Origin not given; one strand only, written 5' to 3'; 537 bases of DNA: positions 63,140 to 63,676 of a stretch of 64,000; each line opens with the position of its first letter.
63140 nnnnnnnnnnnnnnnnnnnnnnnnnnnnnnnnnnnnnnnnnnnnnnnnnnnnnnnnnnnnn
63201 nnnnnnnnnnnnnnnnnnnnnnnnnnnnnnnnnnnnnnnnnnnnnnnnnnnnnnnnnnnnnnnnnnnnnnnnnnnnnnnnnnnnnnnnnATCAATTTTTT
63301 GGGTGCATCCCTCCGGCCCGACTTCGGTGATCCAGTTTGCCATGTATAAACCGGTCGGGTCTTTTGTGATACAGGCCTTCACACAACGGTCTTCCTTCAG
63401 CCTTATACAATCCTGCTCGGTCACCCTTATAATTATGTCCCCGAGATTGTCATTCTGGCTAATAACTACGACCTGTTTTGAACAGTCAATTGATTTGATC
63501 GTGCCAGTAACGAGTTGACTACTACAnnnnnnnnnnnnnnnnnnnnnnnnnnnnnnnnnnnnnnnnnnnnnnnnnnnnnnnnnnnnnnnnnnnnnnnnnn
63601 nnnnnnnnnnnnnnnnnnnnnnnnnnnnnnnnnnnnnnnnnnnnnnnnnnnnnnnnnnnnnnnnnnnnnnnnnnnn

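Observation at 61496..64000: Cysteine-studded array of about 11 small beta-barrel-like modules (at least 834 aa) upstream of gap-pgk, with no family I can name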

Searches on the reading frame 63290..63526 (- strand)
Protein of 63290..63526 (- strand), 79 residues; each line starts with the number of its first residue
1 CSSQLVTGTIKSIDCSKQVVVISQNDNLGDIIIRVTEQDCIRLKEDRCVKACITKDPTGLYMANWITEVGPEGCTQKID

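Call 23: search_protein_families(library=pfam, alignment_id=A1, max_evalue=1)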
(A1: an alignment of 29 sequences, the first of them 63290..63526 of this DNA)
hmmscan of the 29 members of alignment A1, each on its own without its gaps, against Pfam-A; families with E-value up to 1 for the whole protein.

A. member 1, window:63290-63526:- (79 aa): 0 families

B. families by the number of members that match (of 29 scanned): 16 families
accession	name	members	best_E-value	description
PF07076.17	DUF1344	2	0.072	Protein of unknown function (DUF1344)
PF18914.6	DUF5666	1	0.0013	Domain of unknown function (DUF5666)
PF19546.4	DUF6070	1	0.0016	Family of unknown function (DUF6070)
PF21743.3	PTM_DIR17_Tudor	1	0.011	PTM/DIR17-like, Tudor domain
PF22987.3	Tudor_KDM3B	1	0.046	Lysine-specific demethylase 3B, tudor domain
PF12838.12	Fer4_7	1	0.068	4Fe-4S dicluster domain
PF06003.18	SMN_Tudor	1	0.073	Survival motor neuron protein (SMN), Tudor domain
PF13128.11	DUF3954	1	0.075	Protein of unknown function (DUF3954)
PF19157.5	DUF5839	1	0.08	Family of unknown function (DUF5839)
PF08418.15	Pol_alpha_B_N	1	0.088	DNA polymerase alpha subunit B N-terminal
PF01336.31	tRNA_anti-codon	1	0.089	OB-fold nucleic acid binding domain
PF15585.11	Imm7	1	0.13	Immunity protein 7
PF21744.3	BAHCC1-like_Tudor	1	0.14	BAHCC1-like, Tudor domain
PF24315.1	DUF7489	1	0.17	Domain of unknown function (DUF7489)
PF11409.13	SARA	1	0.17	Smad anchor for receptor activation (SARA)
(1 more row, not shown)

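Call 24: find_homologous_proteins(query=A1, max_evalue=0.001)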
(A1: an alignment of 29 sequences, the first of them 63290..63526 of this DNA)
Query A1 (29 sequences) (79 aa, profile of the alignment): 1 proteins with E <= 0.001 among 78 candidates.
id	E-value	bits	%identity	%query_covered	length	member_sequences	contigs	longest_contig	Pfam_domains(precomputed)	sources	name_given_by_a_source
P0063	6.9e-11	60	-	-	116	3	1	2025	-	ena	-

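Call 27: search_protein_representatives(alignment_id=A1)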
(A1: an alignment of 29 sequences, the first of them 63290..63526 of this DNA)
Query: 29 sequences, 75 profile positions. Proteins with E-value up to 0.001 (for the whole library): 203; up to 1e-10: 37; up to 1e-30: 20. The best 150 are listed.
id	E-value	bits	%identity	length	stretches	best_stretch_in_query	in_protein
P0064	2.6e-239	790.0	-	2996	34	1-68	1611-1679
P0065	4.9e-204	677.0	-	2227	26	6-74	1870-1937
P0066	1.7e-188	627.2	-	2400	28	3-74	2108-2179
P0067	4.0e-144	485.0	-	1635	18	1-73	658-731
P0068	1.0e-95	329.9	-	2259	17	1-72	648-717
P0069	1.7e-90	313.2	-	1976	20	1-73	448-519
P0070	3.4e-89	309.0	-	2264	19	1-73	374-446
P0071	4.1e-87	302.4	-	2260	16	1-73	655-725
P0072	2.1e-84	293.6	-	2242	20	2-70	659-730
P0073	3.8e-76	267.2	-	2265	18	1-74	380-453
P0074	4.6e-65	231.7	-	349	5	1-74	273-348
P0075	9.8e-64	227.4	-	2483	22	4-67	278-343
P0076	2.1e-55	200.8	-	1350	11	10-72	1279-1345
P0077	9.1e-55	198.7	-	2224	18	5-56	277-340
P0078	2.7e-54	197.2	-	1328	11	8-72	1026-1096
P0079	3.6e-44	164.8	-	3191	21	6-72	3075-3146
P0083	2.8e-34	133.1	-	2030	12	8-72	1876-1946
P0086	9.1e-20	86.6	-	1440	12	5-68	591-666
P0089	2.2e-17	79.0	-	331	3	6-68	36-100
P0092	8.5e-15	70.7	-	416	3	6-68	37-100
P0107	1.6e-09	53.7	-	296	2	5-61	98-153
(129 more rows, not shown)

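Call 33: find_homologous_proteins(query=A3, max_evalue=1e-10)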
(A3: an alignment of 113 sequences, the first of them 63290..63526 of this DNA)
Query A3 (113 sequences): 138 candidates shared short words with the query, none scored E <= 1e-10.

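Call 34: list_cluster_members(proteins=[P0064, P0066, P0067, P0069, P0070, P0075, P0077, P0079, P0083, P0086])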
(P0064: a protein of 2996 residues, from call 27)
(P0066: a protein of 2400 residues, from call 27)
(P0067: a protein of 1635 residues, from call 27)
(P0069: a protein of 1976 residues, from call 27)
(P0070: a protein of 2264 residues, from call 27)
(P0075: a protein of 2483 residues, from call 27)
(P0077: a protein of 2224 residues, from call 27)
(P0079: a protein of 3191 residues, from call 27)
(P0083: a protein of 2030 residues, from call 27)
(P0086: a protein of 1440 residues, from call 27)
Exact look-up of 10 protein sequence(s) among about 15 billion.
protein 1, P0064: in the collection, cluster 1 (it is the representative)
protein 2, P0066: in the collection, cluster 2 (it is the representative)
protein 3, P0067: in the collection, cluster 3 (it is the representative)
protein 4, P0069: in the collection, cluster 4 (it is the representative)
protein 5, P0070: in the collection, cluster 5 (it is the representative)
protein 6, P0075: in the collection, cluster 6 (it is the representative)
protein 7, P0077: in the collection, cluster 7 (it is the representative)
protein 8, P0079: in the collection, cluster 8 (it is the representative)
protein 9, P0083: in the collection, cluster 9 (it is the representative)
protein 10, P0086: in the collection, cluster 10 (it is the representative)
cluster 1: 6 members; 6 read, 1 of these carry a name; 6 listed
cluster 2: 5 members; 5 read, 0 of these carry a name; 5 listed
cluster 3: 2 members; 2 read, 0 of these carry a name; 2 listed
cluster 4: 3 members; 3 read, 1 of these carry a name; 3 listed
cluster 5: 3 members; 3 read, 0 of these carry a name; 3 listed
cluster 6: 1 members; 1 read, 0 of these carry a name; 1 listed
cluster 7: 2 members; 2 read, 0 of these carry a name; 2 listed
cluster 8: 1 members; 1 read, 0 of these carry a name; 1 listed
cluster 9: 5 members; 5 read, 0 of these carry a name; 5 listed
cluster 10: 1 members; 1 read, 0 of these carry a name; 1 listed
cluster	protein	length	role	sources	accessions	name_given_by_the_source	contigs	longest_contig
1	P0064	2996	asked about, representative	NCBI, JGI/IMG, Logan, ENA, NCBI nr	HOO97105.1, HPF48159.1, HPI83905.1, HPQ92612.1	MAG TPA: copper amine oxidase N-terminal domain-containing protein [Caldisericia ... | copper amine oxidase N-terminal domain-containing protein [Caldisericia bacterium]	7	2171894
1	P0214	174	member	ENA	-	-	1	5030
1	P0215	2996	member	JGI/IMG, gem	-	-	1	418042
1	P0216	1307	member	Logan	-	-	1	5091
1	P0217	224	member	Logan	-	-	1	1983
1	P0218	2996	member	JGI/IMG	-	-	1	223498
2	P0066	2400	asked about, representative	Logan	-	-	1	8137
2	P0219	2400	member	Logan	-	-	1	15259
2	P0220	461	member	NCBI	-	-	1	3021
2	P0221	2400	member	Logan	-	-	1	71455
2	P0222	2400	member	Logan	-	-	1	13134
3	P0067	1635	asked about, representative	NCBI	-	-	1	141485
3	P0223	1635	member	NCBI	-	-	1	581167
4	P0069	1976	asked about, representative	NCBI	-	-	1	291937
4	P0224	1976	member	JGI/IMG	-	hypothetical protein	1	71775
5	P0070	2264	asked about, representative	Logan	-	-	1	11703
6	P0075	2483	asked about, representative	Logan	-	-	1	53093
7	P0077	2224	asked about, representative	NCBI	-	-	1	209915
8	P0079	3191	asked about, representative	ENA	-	-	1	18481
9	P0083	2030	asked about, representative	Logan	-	-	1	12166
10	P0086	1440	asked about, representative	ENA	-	-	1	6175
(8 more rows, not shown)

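Call 36: search_solved_structures(query=A3, max_evalue=10, show_alignments=2)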
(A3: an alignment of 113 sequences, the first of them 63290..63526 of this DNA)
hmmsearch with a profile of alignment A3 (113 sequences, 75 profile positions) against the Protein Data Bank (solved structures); distinct sequences matched with E-value up to 10: 25.
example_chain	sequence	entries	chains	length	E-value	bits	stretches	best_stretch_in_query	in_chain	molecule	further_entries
5mwt_A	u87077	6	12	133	0.015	18.4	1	41-62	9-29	Galectin-1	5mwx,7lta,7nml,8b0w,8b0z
1gzw_A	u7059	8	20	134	0.015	18.4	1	41-62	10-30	GALECTIN-1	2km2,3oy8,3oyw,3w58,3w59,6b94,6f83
1w6q_A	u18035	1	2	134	0.016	18.4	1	41-62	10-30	GALECTIN-1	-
3t2t_A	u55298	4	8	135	0.016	18.4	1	41-62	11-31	Galectin-1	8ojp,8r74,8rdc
9i4k_A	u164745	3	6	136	0.016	18.3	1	41-62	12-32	Galectin-1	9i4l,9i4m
4q1p_A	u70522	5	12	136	0.016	18.3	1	41-62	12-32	Galectin-1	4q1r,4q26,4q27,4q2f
4y1y_A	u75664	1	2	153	0.025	17.8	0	41-62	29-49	Galectin-1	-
4y1u_B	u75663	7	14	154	0.025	17.8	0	41-62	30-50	Galectin-1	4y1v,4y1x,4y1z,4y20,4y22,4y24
4xbl_A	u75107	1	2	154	0.025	17.7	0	41-62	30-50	Galectin-1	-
4lbq_A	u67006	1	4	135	0.026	17.7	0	41-62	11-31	Galectin-1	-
4ga9_A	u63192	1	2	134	0.03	17.5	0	41-62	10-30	Galectin-1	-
3m2m_A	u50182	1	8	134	0.03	17.5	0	41-62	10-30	Galectin-1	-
1w6m_A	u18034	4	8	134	0.035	17.3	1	41-62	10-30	GALECTIN-1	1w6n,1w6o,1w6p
1sla_A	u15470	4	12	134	0.042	17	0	41-58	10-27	BOVINE GALECTIN-1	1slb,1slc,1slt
1qmj_A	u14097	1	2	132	0.079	16.1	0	42-62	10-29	BETA-GALACTOSIDE-BINDING LECTIN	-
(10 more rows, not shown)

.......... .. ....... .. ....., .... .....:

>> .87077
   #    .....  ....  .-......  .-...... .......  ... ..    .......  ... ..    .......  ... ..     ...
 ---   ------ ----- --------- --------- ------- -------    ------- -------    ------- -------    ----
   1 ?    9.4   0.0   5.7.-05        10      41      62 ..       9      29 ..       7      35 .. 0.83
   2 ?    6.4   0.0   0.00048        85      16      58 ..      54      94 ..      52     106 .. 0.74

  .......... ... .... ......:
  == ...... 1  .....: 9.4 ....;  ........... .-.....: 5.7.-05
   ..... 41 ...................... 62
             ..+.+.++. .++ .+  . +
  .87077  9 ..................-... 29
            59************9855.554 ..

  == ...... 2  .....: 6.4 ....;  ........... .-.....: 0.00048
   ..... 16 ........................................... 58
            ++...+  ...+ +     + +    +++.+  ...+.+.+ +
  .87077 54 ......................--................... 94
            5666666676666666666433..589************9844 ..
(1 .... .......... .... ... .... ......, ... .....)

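Call 39: search_protein_families(library=pfam, proteins=[P0064, P0077, P0070, P0086, P0089, P0092, P0107], max_evalue=0.01)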
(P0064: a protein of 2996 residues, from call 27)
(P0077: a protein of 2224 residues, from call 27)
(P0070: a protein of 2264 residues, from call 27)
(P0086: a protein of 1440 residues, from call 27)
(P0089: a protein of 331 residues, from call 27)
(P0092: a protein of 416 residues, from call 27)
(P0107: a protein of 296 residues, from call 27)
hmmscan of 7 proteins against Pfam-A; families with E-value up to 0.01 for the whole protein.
P0064 (2996 aa): 3 families
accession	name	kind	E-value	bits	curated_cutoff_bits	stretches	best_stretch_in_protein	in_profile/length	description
PF07833.16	Cu_amine_oxidN1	-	2.3e-20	73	24.2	1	147-256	2-105/108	Copper amine oxidase N-terminal domain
PF01336.31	tRNA_anti-codon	-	4.3e-09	36.6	27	0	2430-2461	43-75/75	OB-fold nucleic acid binding domain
PF18914.6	DUF5666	-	1.2e-07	32.3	27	0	2869-2906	12-53/60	Domain of unknown function (DUF5666)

P0077 (2224 aa): 3 families
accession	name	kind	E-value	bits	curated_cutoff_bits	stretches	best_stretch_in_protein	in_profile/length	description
PF07833.16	Cu_amine_oxidN1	-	3.7e-19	69.1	24.2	1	155-266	7-107/108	Copper amine oxidase N-terminal domain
PF01336.31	tRNA_anti-codon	-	5.6e-10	39.5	27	0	572-607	41-75/75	OB-fold nucleic acid binding domain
PF00567.30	TUDOR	-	8.4e-05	23.1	23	0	1188-1224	54-88/121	Tudor domain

P0070 (2264 aa): 1 family
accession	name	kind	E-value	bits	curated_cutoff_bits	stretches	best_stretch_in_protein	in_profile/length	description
PF07833.16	Cu_amine_oxidN1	-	1.9e-23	82.9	24.2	2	135-243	3-105/108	Copper amine oxidase N-terminal domain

P0086 (1440 aa): 2 families
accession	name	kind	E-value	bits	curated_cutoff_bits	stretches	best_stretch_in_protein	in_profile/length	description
PF07833.16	Cu_amine_oxidN1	-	3.9e-34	117.3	24.2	1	1331-1438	2-108/108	Copper amine oxidase N-terminal domain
PF01356.24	A_amylase_inhib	-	0.0023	18.4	25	0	220-248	35-63/68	Alpha amylase inhibitor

P0089 (331 aa): 16 families
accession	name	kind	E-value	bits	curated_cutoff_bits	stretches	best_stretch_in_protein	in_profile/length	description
PF18914.6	DUF5666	-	2.1e-14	53.9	27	3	184-241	1-54/60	Domain of unknown function (DUF5666)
PF01336.31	tRNA_anti-codon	-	3.6e-10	40.1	27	0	34-96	1-67/75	OB-fold nucleic acid binding domain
PF07076.17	DUF1344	-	1.2e-09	38.2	23.1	1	182-234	3-48/60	Protein of unknown function (DUF1344)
PF11604.15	CusF_Ec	-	4.3e-09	36.5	27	0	181-239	2-64/72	Copper binding periplasmic protein CusF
PF24986.1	PRC_RimM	-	2.1e-07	30.9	27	0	175-215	10-45/69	RimM PRC barrel domain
PF21112.3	CsgH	-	7.8e-07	29.4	27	0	25-71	5-51/88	CsgH protein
PF24328.1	DUF7498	-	4.1e-05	24.6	27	0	173-214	34-75/97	Domain of unknown function (DUF7498)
PF23571.1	GH3_M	-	9.1e-05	22.9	23.6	0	60-95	36-71/75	GH3 family central domain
PF08696.17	Dna2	-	0.00035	20.8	22.4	0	206-242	4-40/204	DNA replication factor Dna2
PF19642.4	DUF6145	-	0.00047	20.7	27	0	189-229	44-84/115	Family of unknown function (DUF6145)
PF12421.14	Ig_GpJ_C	-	0.0016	18.9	26.2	0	188-221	14-47/135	Tip attachment protein J, C-terminal receptor binding domain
PF01272.25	GreA_GreB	-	0.0022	18.4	26.9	0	196-221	11-36/77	Transcription elongation factor, GreA/GreB, C-term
PF21260.3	Laman-like_dom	-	0.005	17.5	27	0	113-139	5-32/47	Lysosomal alpha-mannosidase-like, central domain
PF13932.14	SAM_GIDA_C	-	0.0058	16.9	27.1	0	212-224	9-21/57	tRNA modifying enzyme MnmG/GidA C-terminal helical bundle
PF24271.1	HVO_2833_C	-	0.0062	17.3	34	0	198-256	44-101/120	HVO_2833, C-terminal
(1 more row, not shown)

P0092 (416 aa): 4 families
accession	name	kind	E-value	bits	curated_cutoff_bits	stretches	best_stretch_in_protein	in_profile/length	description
PF18914.6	DUF5666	-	2.8e-17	63.2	27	3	38-97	1-59/60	Domain of unknown function (DUF5666)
PF19135.5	DUF5818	-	0.00012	22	27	0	48-97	8-54/57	Protein of unknown function (DUF5818)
PF01868.21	RNase_P-MRP_p29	-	0.0052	17.1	27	0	28-64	17-51/84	Ribonuclease P/MRP, subunit p29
PF18298.6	NusG_add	-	0.006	17.3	27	0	100-195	1-89/109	NusG additional domain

P0107 (296 aa): 1 family
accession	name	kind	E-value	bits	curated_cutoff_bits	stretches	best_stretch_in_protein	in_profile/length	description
PF18914.6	DUF5666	-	0.00065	20.4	27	0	31-89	2-59/60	Domain of unknown function (DUF5666)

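Call 43: predict_structure(alignment_id=A3)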
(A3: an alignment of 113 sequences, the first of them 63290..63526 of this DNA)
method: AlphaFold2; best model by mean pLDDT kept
length: 79 residues; sequences in the alignment: 113
mean_pLDDT: 90.4   pTM: 0.77
mean pLDDT of the five models: 90.4, 88.7, 88.3, 87.4, 86.3
residues with pLDDT >= 90: 62; 70-90: 12; 50-70: 4; < 50: 1
segments of 3 or more residues with pLDDT < 50: none
pLDDT, mean of each block of 10 residues (from residue 1): 92 97 85 96 95 94 95 67
secondary structure, 60 per line:
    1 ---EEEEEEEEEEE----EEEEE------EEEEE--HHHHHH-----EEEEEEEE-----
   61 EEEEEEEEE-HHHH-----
elements in order: E4-14 E19-23 E30-34 H37-42 E48-55 E61-69 H71-74

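Call 46: fold_search(model_id=the predicted structure, library=pdb)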
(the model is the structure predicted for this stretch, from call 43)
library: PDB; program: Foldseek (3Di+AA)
matches with E <= 10: 965; with E <= 0.001: 1
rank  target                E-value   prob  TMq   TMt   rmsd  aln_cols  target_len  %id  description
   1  2l15_MODEL_1_A        5.9e-04  1.00  0.61  0.67   2.8        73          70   22  Solution Structure of Cold Shock Protein CspA Using Combined NMR and CS-Rosetta method (released 2010-09-15)
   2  8c5y_L                2.7e-03  1.00  0.62  0.46   2.4        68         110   18  RPA tetrameric supercomplex from Pyrococcus abyssi (released 2023-05-03)
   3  7f3l_A                2.7e-03  1.00  0.59  0.61   3.5        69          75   17  Crystal structure of human YBX2 CSD in complex with m5C RNA in space group P62 (released 2022-06-22)
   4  8xyf_B                3.4e-03  1.00  0.59  0.68   3.1        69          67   20  Crystal structure of Holo-PlyGRCS, a bacteriophage Endolysin in complex with Cold shock protein C (released 2025-01-01)
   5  2k5n_MODEL_1_A        3.6e-03  1.00  0.53  0.56   3.2        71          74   18  Solution NMR Structure of the N-Terminal Domain of Protein ECA1580 from Erwinia carotovora, Northeast Structur (released 2008-08-19)
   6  4a76_A                3.6e-03  1.00  0.55  0.51   4.3        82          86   21  The Lin28b Cold shock domain in complex with heptathymidine (released 2012-09-05)
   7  8aas_C                4.3e-03  1.00  0.61  0.44   2.5        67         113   18  Crystal structure of the Pyrococcus abyssi RPA trimerization core bound to poly-dT20 ssDNA (released 2023-05-03)
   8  8bbz_AAA              4.3e-03  1.00  0.61  0.61   3.8        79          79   18  Crystal Structure of SilF (apo form) (released 2023-10-25)
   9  1nnx                  4.3e-03  1.00  0.58  0.50   3.0        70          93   17  Structure of the hypothetical protein ygiW from E. coli. (released 2004-03-09)
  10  1mjc                  4.8e-03  1.00  0.61  0.68   3.2        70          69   21  CRYSTAL STRUCTURE OF CSPA, THE MAJOR COLD SHOCK PROTEIN OF ESCHERICHIA COLI (released 1994-06-22)
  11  6ktc_A                5.1e-03  1.00  0.59  0.62   3.4        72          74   15  Crystal structure of YBX1 CSD with m5C RNA (released 2020-02-05)
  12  8bwv_B                5.8e-03  1.00  0.61  0.60   4.1        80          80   19  Crystal Structure of SilF Cu(I) (released 2024-01-24)
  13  1c0a_A                5.8e-03  1.00  0.60  0.10   3.7        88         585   16  CRYSTAL STRUCTURE OF THE E. COLI ASPARTYL-TRNA SYNTHETASE : TRNAASP : ASPARTYL-ADENYLATE COMPLEX (released 1999-11-23)
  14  8soj_C                6.2e-03  1.00  0.64  0.45   3.2        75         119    8  Cryo-EM structure of human CST bound to POT1(ESDL)/TPP1 in the absence of telomeric ssDNA (released 2023-06-07)
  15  5o6f_MODEL_1_A        6.9e-03  1.00  0.58  0.57   5.4        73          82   22  NMR structure of cold shock protein A from Corynebacterium pseudotuberculosis (released 2017-07-19)
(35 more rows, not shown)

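Call 51: find_encoding_contigs(protein=P0077, flank=10000, max_places=2)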
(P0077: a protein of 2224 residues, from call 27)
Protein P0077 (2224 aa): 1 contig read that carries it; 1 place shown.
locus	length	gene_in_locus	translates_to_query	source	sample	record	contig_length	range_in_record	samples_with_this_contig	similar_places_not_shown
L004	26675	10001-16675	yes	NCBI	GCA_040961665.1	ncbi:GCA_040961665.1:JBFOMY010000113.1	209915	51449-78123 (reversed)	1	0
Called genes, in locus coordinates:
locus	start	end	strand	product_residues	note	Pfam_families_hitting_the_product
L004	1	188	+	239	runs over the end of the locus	PF00121:TIM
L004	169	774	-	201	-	-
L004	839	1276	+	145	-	-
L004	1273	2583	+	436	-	PF08308:PEGA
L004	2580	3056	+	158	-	-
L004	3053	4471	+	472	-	PF13428:TPR_14 (faint), PF13432:TPR_16 (faint), PF14559:TPR_19 (faint)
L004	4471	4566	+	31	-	PF28215:Symport_access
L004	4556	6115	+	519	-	PF00474:SSF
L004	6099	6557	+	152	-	-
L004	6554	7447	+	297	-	-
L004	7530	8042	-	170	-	PF00210:Ferritin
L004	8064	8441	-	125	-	PF06397:Desulfoferrod_N, PF01880:Desulfoferrodox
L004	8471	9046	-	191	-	PF00210:Ferritin, PF02915:Rubrerythrin, PF23458:DUF7130 (weak), PF21349:RUBY_RBDX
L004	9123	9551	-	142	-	PF01475:FUR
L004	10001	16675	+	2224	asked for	PF07833:Cu_amine_oxidN1, PF01336:tRNA_anti-codon (faint)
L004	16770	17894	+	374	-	-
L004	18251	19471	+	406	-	PF04326:SLFN_AlbA_2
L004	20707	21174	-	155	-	PF00961:LAGLIDADG_1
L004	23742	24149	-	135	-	PF22784:PTP-SAK, PF22785:Tc-R-P, PF00782:DSPc, PF13350:Y_phosphatase3, PF00102:Y_phosphatase (weak)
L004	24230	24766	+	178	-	-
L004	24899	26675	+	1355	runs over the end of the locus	PF12708:Pect-lyase_RHGA_epim (faint), PF13229:Beta_helix, PF05048:NosD (faint), PF13229:Beta_helix, PF28492:Beta_helix_4 (weak), PF13229:Beta_helix, PF07833:Cu_amine_oxidN1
